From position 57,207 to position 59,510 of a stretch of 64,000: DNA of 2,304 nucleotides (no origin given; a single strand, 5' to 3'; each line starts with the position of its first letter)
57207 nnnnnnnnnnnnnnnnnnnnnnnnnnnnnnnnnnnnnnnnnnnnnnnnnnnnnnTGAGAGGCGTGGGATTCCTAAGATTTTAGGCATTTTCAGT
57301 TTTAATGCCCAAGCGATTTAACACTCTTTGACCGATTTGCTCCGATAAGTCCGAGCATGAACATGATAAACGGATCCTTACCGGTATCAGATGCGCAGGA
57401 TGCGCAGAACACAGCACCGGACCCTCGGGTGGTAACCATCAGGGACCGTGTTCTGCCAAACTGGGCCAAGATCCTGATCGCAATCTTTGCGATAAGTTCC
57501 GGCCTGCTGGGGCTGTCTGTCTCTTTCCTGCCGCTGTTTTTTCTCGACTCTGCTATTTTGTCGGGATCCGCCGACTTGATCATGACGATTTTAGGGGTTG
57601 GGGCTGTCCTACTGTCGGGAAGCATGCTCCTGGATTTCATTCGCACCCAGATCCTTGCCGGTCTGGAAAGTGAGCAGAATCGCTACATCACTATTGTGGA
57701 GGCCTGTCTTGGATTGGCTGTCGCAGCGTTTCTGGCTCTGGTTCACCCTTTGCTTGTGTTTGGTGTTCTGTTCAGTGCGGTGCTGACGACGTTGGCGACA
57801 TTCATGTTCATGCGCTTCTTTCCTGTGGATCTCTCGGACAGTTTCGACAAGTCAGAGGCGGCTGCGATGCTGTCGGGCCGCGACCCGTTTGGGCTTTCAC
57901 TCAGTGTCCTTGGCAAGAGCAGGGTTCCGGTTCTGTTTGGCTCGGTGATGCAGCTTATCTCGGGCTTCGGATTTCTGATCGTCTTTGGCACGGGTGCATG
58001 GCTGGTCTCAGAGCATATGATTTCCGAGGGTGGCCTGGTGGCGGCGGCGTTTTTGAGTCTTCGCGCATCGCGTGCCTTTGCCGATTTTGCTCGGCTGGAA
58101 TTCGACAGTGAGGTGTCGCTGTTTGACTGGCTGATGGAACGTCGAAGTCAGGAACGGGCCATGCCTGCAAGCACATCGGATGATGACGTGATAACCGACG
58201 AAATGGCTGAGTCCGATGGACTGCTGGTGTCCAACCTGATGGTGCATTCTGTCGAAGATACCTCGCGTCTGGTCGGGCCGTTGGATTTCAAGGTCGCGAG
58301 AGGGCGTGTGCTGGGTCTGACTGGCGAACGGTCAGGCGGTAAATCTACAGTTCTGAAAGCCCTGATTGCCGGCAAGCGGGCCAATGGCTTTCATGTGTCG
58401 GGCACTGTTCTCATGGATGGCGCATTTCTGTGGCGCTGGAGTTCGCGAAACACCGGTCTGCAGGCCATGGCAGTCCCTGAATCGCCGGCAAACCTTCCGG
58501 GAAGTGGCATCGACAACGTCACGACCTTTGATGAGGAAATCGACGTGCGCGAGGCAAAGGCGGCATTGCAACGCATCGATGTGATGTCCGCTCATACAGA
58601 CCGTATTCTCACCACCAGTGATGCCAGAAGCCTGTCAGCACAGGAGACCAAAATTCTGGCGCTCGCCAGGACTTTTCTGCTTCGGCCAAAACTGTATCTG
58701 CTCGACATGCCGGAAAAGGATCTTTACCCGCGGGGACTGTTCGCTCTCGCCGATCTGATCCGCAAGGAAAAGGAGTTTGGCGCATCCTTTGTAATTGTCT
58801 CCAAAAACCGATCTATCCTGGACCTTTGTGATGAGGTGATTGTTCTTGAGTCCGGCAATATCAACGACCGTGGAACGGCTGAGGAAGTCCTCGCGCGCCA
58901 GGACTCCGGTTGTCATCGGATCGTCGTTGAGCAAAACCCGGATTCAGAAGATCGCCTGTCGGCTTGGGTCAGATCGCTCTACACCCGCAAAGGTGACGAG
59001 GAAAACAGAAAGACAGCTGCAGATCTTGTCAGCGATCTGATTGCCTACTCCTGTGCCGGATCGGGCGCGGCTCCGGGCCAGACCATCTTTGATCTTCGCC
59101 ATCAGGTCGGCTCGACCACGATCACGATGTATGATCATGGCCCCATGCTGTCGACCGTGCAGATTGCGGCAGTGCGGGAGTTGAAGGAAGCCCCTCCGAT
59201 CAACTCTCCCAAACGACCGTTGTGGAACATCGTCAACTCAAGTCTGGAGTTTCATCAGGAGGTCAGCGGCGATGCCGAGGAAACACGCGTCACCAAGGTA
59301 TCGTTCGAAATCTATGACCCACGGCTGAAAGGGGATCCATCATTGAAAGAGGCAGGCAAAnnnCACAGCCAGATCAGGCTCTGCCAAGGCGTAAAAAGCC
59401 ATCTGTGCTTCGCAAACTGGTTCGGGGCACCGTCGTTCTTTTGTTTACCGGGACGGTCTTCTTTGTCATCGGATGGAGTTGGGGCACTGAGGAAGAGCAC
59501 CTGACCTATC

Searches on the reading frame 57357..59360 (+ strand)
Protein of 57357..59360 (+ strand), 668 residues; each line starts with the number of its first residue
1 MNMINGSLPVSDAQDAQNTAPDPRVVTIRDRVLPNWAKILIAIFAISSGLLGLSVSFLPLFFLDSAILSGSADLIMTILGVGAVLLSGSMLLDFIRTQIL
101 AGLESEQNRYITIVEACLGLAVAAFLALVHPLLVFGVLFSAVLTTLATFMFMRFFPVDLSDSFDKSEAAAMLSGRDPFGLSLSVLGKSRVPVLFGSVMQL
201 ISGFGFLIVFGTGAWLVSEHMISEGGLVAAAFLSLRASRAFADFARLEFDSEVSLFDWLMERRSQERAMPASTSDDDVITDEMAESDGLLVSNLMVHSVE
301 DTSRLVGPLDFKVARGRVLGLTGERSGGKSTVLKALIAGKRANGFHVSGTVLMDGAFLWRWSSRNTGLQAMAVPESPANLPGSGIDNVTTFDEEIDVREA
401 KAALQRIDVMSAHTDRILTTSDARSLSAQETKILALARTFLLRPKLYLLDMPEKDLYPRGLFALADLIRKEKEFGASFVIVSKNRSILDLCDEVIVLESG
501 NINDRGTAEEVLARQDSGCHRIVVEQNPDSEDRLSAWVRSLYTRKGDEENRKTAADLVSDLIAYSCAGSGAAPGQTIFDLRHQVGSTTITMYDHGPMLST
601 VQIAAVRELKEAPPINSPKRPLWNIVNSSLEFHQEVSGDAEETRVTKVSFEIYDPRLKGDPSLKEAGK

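Call 8: search_protein_families(library=pfam, proteins=[window:57357-59360:+], max_evalue=0.01)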
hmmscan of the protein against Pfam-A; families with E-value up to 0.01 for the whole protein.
window:57357-59360:+ (668 aa): 1 family
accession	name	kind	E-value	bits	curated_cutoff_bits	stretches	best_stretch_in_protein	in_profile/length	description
PF00005.33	ABC_tran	-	1.8e-12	48.5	25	1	308-452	3-135/137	ABC transporter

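Call 19: search_protein_families(library=ncbifam, proteins=[window:57357-59360:+], max_evalue=0.001)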
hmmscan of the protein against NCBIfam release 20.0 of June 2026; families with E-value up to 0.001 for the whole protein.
window:57357-59360:+ (668 aa): 135 families (the best 25 are shown)
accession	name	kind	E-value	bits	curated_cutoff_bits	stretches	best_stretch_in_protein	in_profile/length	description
TIGR01842.1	type_I_sec_PrtD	subfamily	5.4e-26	91.2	510.15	1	208-513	241-542/544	type I secretion system permease/ATPase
TIGR03375.1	type_I_sec_LssB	subfamily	6.4e-21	74.3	693.1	1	197-516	376-693/696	type I secretion system permease/ATPase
TIGR02857.1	CydD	equivalog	1.3e-17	64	435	1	279-497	320-529/529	thiol reductant ABC exporter subunit CydD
TIGR03796.1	NHLM_micro_ABC1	equivalog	1.1e-16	60.2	853.3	1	193-515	378-702/710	NHLP family bacteriocin export ABC transporter peptidase/permease/ATPase subunit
NF008379.0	PRK11174.1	equivalog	1.1e-13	50.7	684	1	284-516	345-575/588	heme ABC transporter permease/ATP-binding protein CydD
TIGR03873.1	F420-0_ABC_ATP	hypoth_equivalog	1.9e-13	50.2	372.4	1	301-515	12-228/256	putative F420-0 ABC transporter ATP-binding protein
NF047576.1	opine_ATP_CntF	equivalog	4.1e-12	45.9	385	2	289-363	3-76/264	staphylopine uptake ABC transporter ATP-binding protein CntF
NF047578.1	opine_ATP_CntD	equivalog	4.1e-12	45.9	380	2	289-364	3-77/266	staphylopine uptake ABC transporter ATP-binding protein CntD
NF008364.0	PRK11160.1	equivalog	2.9e-11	42.7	630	1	285-516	335-566/575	heme ABC transporter ATP-binding protein/permease CydC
NF008626.0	PRK11614.1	equivalog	4.8e-11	42.6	441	1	311-514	26-227/237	high-affinity branched-chain amino acid ABC transporter ATP-binding protein LivF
TIGR04406.1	LPS_export_lptB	equivalog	5.4e-11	42.2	240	1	304-515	15-226/239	LPS export ABC transporter ATP-binding protein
TIGR04521.1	ECF_ATPase_2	equivalog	5.7e-11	42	330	1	400-516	124-237/279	energy-coupling factor transporter ATPase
TIGR01188.1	drrA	subfamily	5.9e-11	42.2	312.45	1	306-531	9-231/302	daunorubicin resistance ABC transporter, ATP-binding protein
TIGR03410.1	urea_trans_UrtE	equivalog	7.9e-11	41.8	285.8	1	297-511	7-219/230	urea ABC transporter ATP-binding subunit UrtE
TIGR01846.1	type_I_sec_HlyB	subfamily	9.3e-11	40.7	725.55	1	195-515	365-682/694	type I secretion system permease/ATPase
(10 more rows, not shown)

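Call 35: list_cluster_members(proteins=[P0001, window:57357-59360:+, window:60622-62349:+, window:44982-46952:+])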
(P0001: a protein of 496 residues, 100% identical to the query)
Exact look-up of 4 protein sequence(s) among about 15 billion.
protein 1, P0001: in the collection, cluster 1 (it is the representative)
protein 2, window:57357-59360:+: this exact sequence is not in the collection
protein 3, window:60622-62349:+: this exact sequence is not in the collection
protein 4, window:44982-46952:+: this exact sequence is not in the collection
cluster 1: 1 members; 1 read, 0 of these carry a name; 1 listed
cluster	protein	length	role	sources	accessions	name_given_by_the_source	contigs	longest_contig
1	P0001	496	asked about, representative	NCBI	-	-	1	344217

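Call 67: find_related_loci(query=A3, collection=metagenome_contigs, flank=10000)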
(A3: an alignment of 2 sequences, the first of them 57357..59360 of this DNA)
Query A3 (668 aa) in metagenome_contigs; peptide patterns used: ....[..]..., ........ (x = any residue, [..] = any of these).
380 stretches matched a pattern; 79 encode a relative of the query (tblastn E <= 1e-3); 79 distinct loci.
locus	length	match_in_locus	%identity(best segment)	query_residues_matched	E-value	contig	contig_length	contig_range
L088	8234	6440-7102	27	313-527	4e-14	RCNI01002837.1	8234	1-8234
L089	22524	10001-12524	32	309-513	7e-14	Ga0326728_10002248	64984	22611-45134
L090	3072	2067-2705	29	308-514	5e-13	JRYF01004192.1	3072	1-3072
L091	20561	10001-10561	31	309-511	1e-12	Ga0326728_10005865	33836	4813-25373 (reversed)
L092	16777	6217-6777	31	309-511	1e-12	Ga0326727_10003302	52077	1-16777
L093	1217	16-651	29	289-508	1e-11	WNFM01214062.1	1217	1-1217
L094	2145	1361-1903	29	305-502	2e-11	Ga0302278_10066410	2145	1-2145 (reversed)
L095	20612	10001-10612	31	314-516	2e-10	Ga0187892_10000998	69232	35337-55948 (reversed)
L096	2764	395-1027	28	309-509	1e-10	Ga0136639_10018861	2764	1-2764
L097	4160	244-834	31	318-513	5e-10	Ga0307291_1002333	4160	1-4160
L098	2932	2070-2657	31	318-512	8e-10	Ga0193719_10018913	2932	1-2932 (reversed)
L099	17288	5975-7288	27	304-511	2e-9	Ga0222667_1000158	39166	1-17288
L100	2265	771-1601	25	309-591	3e-9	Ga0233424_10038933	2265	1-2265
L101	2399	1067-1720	27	289-514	3e-9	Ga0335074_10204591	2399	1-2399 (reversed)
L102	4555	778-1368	29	318-513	4e-9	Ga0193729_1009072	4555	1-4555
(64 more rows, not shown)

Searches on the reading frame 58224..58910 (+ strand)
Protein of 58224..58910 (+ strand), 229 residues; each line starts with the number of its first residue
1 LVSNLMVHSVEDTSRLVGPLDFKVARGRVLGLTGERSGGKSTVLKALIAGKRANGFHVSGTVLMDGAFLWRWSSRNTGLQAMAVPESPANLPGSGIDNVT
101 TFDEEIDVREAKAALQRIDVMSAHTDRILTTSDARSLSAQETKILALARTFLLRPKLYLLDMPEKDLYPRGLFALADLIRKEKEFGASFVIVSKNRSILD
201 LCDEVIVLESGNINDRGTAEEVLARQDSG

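Call 97: search_solved_structures(query=window:58224-58910:+, max_evalue=0.00001, show_alignments=2)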
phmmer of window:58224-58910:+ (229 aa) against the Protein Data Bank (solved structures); distinct sequences matched with E-value up to 0.00001: 210 (the best 60 are shown).
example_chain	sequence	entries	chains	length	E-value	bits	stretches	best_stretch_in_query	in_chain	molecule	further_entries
7zk8_A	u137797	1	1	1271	1.1e-15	61.1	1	19-226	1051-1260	ATP-dependent translocase ABCB1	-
7zka_A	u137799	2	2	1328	1.3e-15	60.9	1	19-226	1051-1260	ATP-dependent translocase ABCB1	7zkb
7zk4_A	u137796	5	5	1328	1.3e-15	60.9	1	19-226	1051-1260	ATP-dependent translocase ABCB1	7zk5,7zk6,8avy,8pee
7zk9_A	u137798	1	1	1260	1.6e-15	60.6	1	19-225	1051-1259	ATP-dependent translocase ABCB1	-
7qkr_A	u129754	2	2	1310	2.4e-14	56.8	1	22-225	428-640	Plasma membrane ATP-binding cassette transporter required for the export of a-factor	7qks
6s7p_A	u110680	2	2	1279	6.3e-14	55.4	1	19-226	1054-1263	Phosphatidylcholine translocator ABCB4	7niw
5ko2_A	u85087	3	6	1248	1.1e-13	54.6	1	19-226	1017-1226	Multidrug resistance protein 1A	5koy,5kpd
6qee_A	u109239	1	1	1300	1.3e-13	54.4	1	19-226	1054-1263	ABCB1HM-EQ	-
7niu_A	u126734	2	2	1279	2.3e-13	53.6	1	19-226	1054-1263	Isoform 2 of Phosphatidylcholine translocator ABCB4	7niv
6fn1_A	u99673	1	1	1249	2.6e-13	53.4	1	19-226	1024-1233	Human-mouse chimeric ABCB1 (ABCBHM)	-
6fn4_A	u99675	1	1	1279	2.9e-13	53.3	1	19-226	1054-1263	Apo form of Human-mouse chimeric ABCB1 (ABCB1HM) in complex with Antigen binding fragment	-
6c0v_A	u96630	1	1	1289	2.9e-13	53.2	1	19-226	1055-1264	Multidrug resistance protein 1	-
6q81_A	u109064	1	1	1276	4.5e-13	52.6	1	19-226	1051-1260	P-glycoprotein (ABCB1)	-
6ujt_A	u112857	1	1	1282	4.6e-13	52.6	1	19-226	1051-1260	ATP-dependent translocase ABCB1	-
6ujp_A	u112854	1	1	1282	4.6e-13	52.6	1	19-226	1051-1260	ATP-dependent translocase ABCB1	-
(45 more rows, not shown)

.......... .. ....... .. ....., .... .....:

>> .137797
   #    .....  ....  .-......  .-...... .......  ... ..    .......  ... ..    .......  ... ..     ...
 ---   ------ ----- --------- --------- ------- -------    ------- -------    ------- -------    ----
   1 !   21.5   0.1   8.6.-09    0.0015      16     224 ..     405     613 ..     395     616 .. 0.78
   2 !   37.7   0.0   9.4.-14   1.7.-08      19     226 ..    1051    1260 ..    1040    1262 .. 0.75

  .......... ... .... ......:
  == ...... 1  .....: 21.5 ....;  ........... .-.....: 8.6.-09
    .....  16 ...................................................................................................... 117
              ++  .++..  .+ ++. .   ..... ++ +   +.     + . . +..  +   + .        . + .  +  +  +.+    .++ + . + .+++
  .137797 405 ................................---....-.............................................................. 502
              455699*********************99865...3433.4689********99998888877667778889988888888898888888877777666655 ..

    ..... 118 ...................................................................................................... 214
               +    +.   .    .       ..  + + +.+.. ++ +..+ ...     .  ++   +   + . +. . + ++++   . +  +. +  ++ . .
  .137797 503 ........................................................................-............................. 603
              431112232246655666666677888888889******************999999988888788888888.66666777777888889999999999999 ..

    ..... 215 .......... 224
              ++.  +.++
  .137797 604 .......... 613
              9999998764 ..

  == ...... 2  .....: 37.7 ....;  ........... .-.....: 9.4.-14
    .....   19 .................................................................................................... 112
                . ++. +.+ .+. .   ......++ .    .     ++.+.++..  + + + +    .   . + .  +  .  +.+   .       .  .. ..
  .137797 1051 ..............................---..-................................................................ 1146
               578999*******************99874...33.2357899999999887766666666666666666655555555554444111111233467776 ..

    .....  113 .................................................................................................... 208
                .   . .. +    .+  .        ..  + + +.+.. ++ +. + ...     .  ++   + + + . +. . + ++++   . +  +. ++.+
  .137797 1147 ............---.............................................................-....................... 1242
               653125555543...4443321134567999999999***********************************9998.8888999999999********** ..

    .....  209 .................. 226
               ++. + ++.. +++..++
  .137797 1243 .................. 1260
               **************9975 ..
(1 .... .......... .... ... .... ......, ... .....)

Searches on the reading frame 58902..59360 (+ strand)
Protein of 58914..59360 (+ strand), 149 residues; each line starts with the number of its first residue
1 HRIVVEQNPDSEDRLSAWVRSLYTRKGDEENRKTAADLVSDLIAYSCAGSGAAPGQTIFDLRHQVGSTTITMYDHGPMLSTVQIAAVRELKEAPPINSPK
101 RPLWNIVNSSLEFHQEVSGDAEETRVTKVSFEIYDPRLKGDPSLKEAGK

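Call 21: search_protein_families(library=pfam, proteins=[window:58914-59360:+], max_evalue=10)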
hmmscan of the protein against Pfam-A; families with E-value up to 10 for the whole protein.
seq(149 aa): 1 family
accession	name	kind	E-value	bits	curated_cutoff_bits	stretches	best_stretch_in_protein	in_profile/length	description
PF16076.10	Acyltransf_C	-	0.065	13.6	26.5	1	2-26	16-40/74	Acyltransferase C-terminus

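Call 70: search_solved_structures(query=A4, max_evalue=10)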
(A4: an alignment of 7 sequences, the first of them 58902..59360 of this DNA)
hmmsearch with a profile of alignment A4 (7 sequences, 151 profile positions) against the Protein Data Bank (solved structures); distinct sequences matched with E-value up to 10: 0.

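Call 72: find_homologous_proteins(query=A4, max_evalue=0.001)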
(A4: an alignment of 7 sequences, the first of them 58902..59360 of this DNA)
Query A4 (7 sequences) (153 aa, profile of the alignment): 3 proteins with E <= 0.001 among 4328 candidates.
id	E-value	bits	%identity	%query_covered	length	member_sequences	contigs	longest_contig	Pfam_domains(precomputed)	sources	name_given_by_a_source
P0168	2.2e-48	182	31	93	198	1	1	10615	-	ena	-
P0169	3.6e-35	139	26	72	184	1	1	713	-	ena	-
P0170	1.1e-29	121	28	81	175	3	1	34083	-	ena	-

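Call 77: predict_structure(alignment_id=A5)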
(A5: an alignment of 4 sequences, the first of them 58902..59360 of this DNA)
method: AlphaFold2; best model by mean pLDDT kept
length: 153 residues; sequences in the alignment: 4
mean_pLDDT: 79.1   pTM: 0.75
mean pLDDT of the five models: 79.1, 78.2, 75.5, 68.9, 47.1
residues with pLDDT >= 90: 16; 70-90: 109; 50-70: 19; < 50: 9
segments of 3 or more residues with pLDDT < 50: 148-153
pLDDT, mean of each block of 10 residues (from residue 1): 76 77 86 87 86 63 88 88 78 83 85 87 72 86 56 40
secondary structure, 60 per line:
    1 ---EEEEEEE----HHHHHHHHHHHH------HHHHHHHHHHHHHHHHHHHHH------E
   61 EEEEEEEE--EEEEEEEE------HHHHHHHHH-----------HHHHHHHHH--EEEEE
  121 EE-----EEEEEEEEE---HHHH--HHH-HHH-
elements in order: E4-10 H15-26 H33-53 E60-68 E71-78 H85-93 H105-113 E116-122 E128-136 H140-143

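Call 79: fold_search(model_id=the predicted structure, library=pdb)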
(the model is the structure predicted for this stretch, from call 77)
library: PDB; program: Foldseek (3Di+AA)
matches with E <= 10: 782; with E <= 0.001: 15
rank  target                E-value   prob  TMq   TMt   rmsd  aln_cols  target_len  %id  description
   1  1tid_A                2.1e-06  1.00  0.57  0.63   5.2       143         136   14  Crystal Structures of the ADP and ATP bound forms of the Bacillus Anti-sigma factor SpoIIAB in complex with the Anti-a (released 2004-06-15)
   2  1th8_A                3.9e-06  1.00  0.56  0.63   4.6       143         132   12  Crystal Structures of the ADP and ATP bound forms of the Bacillus Anti-sigma factor SpoIIAB in complex with the Anti-a (released 2004-06-15)
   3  1til_E                4.1e-06  1.00  0.64  0.69   4.6       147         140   13  Crystal Structures of the ADP and ATP bound forms of the Bacillus Anti-sigma factor SpoIIAB in complex with the Anti-a (released 2004-06-15)
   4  1l0o_A                4.1e-06  1.00  0.61  0.66   4.8       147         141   14  Crystal Structure of the Bacillus stearothermophilus Anti-Sigma Factor SpoIIAB with the Sporulation Sigma Factor Sigma (released 2002-04-03)
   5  1tid_C                2.6e-05  1.00  0.55  0.62   4.9       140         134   14  Crystal Structures of the ADP and ATP bound forms of the Bacillus Anti-sigma factor SpoIIAB in complex with the Anti-a (released 2004-06-15)
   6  1thn_A                1.1e-04  1.00  0.57  0.62   4.6       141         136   13  Crystal Structures of the ADP and ATP bound forms of the Bacillus Anti-sigma factor SpoIIAB in complex with the Anti-a (released 2004-06-15)
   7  8ih8_C                1.4e-04  1.00  0.60  0.70   6.1       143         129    7  anti-sigmaF factor and Anti-sigmaF factor antagonist complex(usfx-RsfB) (released 2024-02-28)
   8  6m36_A                2.5e-04  1.00  0.54  0.75   3.5       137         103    8  The crystal structure of B. subtilis RsbV/RsbW complex in the monoclinic crystal form (released 2020-07-15)
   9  6m37_C                2.8e-04  1.00  0.49  0.61   5.0       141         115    7  The crystal structure of B. subtilis RsbV/RsbW complex in the hexagonal crystal form (released 2020-07-15)
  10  6m37_A                3.0e-04  1.00  0.47  0.61   5.2       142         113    8  The crystal structure of B. subtilis RsbV/RsbW complex in the hexagonal crystal form (released 2020-07-15)
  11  8jzt_B                3.2e-04  1.00  0.60  0.69   5.8       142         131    6  The sigF and anti-sigma factor complex (released 2024-10-16)
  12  8ih8_D                3.6e-04  1.00  0.52  0.59   5.1       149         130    9  anti-sigmaF factor and Anti-sigmaF factor antagonist complex(usfx-RsfB) (released 2024-02-28)
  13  9qih_B                5.5e-04  1.00  0.59  0.33   5.3       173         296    9  Structure of response regulator LvrC from Leptospira (released 2026-03-25)
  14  8jzt_D                5.8e-04  1.00  0.52  0.59   5.0       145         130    8  The sigF and anti-sigma factor complex (released 2024-10-16)
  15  9qih_A                9.5e-04  1.00  0.58  0.33   5.6       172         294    8  Structure of response regulator LvrC from Leptospira (released 2026-03-25)
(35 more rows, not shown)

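Call 101: search_protein_families(library=pfam, alignment_id=A4, max_evalue=10)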
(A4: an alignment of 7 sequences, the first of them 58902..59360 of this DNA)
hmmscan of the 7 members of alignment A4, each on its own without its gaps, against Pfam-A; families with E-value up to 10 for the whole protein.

A. member 1, window:58902-59360:+ (153 aa): 1 family
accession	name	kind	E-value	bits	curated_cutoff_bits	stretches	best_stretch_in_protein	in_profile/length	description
PF16076.10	Acyltransf_C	-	0.048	14.1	26.5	1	5-30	15-40/74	Acyltransferase C-terminus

B. families by the number of members that match (of 7 scanned): 1 family
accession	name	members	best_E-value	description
PF16076.10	Acyltransf_C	1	0.048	Acyltransferase C-terminus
